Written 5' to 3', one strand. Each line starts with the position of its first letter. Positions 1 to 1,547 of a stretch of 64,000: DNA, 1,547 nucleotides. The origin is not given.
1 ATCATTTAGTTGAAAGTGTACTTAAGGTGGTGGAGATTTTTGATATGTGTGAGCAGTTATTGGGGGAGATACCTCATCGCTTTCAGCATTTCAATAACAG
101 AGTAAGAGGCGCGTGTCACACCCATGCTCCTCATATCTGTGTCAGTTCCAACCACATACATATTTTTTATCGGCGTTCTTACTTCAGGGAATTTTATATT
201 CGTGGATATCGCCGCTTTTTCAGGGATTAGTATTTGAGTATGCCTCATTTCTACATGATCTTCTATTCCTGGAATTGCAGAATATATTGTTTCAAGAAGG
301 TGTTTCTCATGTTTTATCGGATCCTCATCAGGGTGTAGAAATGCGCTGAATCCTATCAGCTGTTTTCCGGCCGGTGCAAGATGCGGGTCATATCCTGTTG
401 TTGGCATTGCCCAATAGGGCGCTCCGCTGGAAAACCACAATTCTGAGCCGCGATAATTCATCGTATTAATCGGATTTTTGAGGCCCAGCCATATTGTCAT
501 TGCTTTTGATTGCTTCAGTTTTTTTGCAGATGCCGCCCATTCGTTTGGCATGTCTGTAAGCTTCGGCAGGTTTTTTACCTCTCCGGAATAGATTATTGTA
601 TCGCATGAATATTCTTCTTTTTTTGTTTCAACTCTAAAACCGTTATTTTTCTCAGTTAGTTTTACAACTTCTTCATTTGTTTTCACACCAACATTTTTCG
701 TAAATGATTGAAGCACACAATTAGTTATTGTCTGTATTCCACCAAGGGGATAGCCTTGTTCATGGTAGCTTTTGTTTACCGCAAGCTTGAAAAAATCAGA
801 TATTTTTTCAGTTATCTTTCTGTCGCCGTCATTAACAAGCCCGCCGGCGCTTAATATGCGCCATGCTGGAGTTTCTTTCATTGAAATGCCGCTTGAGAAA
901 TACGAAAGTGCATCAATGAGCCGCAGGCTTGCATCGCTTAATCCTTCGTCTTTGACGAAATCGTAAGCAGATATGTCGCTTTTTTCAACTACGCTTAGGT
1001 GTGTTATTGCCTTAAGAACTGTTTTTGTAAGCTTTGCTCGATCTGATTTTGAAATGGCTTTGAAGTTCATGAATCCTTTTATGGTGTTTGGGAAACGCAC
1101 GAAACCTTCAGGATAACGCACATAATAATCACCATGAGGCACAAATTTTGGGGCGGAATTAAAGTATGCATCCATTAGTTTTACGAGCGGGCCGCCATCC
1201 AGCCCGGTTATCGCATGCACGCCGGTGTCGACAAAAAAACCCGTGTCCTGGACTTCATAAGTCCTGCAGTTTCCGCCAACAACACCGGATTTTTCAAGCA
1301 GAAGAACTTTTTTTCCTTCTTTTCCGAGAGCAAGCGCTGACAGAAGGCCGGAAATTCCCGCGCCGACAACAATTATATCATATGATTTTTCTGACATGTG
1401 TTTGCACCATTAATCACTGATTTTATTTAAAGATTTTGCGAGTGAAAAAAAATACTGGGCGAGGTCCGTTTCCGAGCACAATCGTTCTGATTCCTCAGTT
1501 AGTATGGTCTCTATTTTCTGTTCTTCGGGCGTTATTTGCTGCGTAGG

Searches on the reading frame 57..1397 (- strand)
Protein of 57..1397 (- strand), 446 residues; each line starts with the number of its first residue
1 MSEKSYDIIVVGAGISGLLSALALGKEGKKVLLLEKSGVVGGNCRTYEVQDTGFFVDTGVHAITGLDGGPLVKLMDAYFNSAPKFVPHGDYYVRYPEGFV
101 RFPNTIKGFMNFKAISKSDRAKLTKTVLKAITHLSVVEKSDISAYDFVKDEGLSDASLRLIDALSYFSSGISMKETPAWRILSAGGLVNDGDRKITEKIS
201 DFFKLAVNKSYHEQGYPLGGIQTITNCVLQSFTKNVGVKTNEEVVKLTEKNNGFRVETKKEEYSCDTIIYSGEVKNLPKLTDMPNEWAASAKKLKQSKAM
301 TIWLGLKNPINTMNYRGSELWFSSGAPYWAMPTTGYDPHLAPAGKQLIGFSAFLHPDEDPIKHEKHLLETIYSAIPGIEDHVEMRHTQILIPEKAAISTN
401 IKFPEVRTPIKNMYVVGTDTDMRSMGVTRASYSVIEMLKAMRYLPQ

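Call 31: find_encoding_contigs(protein=window:57-1397:-, flank=10000, max_places=4)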
Protein window:57-1397:- (446 aa): 4 contigs read that carry it; 3 places shown.
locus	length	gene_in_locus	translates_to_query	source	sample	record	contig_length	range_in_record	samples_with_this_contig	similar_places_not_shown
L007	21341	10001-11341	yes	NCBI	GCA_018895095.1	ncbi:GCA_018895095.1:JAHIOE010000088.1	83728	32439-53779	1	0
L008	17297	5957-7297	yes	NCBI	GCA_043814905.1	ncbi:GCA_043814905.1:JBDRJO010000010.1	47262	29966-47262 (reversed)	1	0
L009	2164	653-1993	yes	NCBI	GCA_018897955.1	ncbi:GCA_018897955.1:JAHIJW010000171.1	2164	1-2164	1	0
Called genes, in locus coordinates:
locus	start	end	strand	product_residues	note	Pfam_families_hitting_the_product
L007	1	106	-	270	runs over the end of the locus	PF13428:TPR_14 (faint), PF13429:TPR_15 (faint), PF13432:TPR_16 (faint), PF14559:TPR_19 (faint), PF03704:BTAD (faint), PF00515:TPR_1 (faint), PF23914:TPR_CcmH_CycH (weak), PF13431:TPR_17 (weak), +8 more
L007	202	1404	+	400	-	PF01926:MMR_HSR1, PF08438:YGR210-like_G4, PF02824:TGS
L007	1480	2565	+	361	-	PF01544:CorA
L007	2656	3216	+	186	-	PF01966:HD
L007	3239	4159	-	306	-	PF01544:CorA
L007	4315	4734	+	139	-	-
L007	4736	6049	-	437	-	PF00753:Lactamase_B, PF12706:Lactamase_B_2 (weak), PF22505:RNase_J_b_CASP, PF07521:RMMBL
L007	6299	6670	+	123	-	-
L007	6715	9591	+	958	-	PF01411:tRNA-synt_2c, PF07973:tRNA_SAD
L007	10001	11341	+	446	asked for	PF00890:FAD_binding_2 (weak), PF01266:DAO (weak), PF03486:HI0933_like (faint), PF07992:Pyr_redox_2 (faint), PF12831:FAD_oxidored, PF13450:NAD_binding_8, PF13738:Pyr_redox_3 (faint), PF01593:Amino_oxidase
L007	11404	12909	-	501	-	-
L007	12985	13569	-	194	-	PF00571:CBS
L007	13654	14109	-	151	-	PF08069:Ribosomal_S13_N, PF00312:Ribosomal_S15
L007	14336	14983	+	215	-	PF12705:PDDEXK_1 (faint)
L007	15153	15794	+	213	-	PF13690:CheX (faint), PF04509:CheC (weak)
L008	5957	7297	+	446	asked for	PF00890:FAD_binding_2 (weak), PF01266:DAO (weak), PF03486:HI0933_like (faint), PF07992:Pyr_redox_2 (faint), PF12831:FAD_oxidored, PF13450:NAD_binding_8, PF13738:Pyr_redox_3 (faint), PF01593:Amino_oxidase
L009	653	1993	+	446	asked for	PF00890:FAD_binding_2 (weak), PF01266:DAO (weak), PF03486:HI0933_like (faint), PF07992:Pyr_redox_2 (faint), PF12831:FAD_oxidored, PF13450:NAD_binding_8, PF13738:Pyr_redox_3 (faint), PF01593:Amino_oxidase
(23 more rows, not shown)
